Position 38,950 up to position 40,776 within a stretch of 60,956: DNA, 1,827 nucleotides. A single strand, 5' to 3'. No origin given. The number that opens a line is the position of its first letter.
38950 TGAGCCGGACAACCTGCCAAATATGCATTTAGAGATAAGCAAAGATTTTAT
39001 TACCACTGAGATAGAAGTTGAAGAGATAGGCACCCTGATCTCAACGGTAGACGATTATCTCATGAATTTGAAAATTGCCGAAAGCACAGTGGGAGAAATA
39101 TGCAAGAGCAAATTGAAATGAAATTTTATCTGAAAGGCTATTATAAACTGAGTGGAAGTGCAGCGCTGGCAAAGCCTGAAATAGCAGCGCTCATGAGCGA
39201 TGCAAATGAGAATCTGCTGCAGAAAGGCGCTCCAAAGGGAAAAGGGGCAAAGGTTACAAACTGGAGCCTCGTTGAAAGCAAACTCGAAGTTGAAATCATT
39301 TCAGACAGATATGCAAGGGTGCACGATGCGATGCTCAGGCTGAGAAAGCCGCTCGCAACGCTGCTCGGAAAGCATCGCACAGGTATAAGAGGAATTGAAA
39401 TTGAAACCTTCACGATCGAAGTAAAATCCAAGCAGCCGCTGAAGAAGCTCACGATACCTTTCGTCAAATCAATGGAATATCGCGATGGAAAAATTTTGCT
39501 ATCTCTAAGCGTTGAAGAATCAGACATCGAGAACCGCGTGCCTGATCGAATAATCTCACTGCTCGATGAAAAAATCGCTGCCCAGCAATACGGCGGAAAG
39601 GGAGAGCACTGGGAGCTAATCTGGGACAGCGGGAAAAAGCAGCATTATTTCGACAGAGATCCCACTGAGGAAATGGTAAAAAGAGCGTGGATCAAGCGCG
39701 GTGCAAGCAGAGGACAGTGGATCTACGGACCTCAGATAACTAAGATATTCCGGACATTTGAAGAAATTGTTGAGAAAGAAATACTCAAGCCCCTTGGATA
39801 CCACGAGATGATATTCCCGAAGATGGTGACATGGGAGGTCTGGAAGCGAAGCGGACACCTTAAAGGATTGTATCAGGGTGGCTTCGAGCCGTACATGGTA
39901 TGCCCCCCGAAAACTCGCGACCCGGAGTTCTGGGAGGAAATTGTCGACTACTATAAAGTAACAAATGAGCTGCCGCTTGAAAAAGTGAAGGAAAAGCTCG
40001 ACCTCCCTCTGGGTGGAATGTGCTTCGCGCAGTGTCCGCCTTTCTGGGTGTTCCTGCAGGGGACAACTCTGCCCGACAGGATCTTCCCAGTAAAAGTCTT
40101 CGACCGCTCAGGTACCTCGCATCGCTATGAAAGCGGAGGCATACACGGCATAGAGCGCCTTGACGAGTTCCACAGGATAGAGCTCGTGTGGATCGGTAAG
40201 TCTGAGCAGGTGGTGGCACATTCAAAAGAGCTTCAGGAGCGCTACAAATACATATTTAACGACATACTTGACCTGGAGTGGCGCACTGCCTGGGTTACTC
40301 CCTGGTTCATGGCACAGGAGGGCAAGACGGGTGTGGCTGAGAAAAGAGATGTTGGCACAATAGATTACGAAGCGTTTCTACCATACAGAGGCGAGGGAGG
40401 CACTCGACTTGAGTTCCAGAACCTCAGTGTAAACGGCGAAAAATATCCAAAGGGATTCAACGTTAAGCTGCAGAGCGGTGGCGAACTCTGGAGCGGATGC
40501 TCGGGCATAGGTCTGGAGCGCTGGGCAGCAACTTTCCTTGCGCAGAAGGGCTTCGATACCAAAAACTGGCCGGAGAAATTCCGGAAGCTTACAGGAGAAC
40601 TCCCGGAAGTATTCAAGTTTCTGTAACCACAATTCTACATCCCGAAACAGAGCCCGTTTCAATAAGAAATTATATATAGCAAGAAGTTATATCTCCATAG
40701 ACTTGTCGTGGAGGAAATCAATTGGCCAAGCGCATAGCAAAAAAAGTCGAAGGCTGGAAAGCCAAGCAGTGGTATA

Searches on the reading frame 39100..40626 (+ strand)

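Call 75: search_protein_families(library=pfam, max_evalue=0.00001, proteins=[window:39100-40626:+])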
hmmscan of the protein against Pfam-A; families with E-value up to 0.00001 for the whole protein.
window:39100-40626:+ (508 aa): 1 family
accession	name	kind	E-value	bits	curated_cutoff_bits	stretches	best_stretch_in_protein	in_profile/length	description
PF18490.6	tRNA_bind_4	-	3.1e-49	167.4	25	1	7-161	1-161/162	tRNA-binding domain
